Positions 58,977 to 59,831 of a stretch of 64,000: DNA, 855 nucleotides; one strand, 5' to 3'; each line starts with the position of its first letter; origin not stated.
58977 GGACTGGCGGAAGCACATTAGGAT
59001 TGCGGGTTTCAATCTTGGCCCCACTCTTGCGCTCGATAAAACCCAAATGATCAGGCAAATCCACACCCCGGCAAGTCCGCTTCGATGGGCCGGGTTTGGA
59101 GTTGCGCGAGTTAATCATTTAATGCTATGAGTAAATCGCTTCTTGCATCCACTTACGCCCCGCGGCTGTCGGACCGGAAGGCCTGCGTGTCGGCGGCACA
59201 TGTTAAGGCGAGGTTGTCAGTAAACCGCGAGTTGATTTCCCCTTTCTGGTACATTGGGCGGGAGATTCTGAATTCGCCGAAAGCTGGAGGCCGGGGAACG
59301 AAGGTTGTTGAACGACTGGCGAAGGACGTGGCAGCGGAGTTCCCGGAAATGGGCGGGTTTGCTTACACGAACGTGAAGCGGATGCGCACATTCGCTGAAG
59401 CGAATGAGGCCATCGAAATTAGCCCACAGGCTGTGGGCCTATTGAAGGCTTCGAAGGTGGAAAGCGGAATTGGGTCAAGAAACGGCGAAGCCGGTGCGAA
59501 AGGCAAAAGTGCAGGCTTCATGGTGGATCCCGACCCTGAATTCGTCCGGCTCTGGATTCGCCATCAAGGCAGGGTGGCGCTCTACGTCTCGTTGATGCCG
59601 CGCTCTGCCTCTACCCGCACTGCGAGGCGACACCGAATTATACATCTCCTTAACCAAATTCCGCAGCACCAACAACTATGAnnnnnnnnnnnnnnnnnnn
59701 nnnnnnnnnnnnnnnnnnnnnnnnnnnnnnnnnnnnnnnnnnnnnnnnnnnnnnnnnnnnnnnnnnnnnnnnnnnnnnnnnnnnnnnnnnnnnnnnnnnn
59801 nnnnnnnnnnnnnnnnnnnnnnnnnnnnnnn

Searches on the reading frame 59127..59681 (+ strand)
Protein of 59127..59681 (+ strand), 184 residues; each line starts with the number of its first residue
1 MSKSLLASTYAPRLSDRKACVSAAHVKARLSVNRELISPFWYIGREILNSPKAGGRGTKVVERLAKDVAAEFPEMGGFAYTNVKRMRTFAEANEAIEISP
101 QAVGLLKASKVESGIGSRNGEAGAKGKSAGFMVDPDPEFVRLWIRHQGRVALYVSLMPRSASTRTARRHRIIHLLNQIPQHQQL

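Call 48: find_encoding_contigs(protein=window:59127-59681:+, flank=700, max_places=10)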
Protein window:59127-59681:+ (184 aa): 17 contigs read that carry it; 10 places shown.
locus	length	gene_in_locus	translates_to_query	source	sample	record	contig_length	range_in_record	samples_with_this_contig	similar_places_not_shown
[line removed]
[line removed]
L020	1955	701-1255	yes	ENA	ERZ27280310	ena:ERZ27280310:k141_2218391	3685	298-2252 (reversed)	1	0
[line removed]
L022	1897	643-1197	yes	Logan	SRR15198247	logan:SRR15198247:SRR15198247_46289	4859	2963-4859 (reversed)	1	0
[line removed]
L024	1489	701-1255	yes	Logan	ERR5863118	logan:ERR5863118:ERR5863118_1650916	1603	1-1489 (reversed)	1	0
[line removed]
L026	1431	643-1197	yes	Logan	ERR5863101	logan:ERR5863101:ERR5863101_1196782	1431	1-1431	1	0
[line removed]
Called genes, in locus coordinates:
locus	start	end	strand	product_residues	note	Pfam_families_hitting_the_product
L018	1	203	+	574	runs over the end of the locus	PF00884:Sulfatase, PF16347:SGSH_C (weak)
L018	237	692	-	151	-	-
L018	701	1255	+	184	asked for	PF17761:DUF1016_N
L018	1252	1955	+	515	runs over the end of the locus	PF01011:PQQ (faint), PF13360:PQQ_2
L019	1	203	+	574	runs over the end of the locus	PF00884:Sulfatase, PF16347:SGSH_C (weak)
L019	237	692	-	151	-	-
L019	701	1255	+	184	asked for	PF17761:DUF1016_N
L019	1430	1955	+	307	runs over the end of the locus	?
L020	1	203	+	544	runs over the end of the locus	?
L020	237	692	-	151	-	-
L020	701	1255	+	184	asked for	PF17761:DUF1016_N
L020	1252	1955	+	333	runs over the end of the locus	?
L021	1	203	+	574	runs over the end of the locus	PF00884:Sulfatase, PF16347:SGSH_C (weak)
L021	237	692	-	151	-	-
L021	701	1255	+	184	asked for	PF17761:DUF1016_N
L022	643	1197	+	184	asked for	PF17761:DUF1016_N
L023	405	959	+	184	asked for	PF17761:DUF1016_N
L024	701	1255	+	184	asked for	PF17761:DUF1016_N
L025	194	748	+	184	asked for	PF17761:DUF1016_N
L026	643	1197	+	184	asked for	PF17761:DUF1016_N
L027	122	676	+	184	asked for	PF17761:DUF1016_N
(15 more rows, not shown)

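Call 61: search_protein_families(library=pfam, proteins=[window:59127-59681:+], max_evalue=0.001)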
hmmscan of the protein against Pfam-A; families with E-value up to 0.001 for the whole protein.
window:59127-59681:+ (184 aa): 1 family
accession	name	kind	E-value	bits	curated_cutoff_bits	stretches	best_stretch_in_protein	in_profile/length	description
PF17761.7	DUF1016_N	-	2e-14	54.3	32.8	1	18-106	3-92/137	DUF1016 N-terminal domain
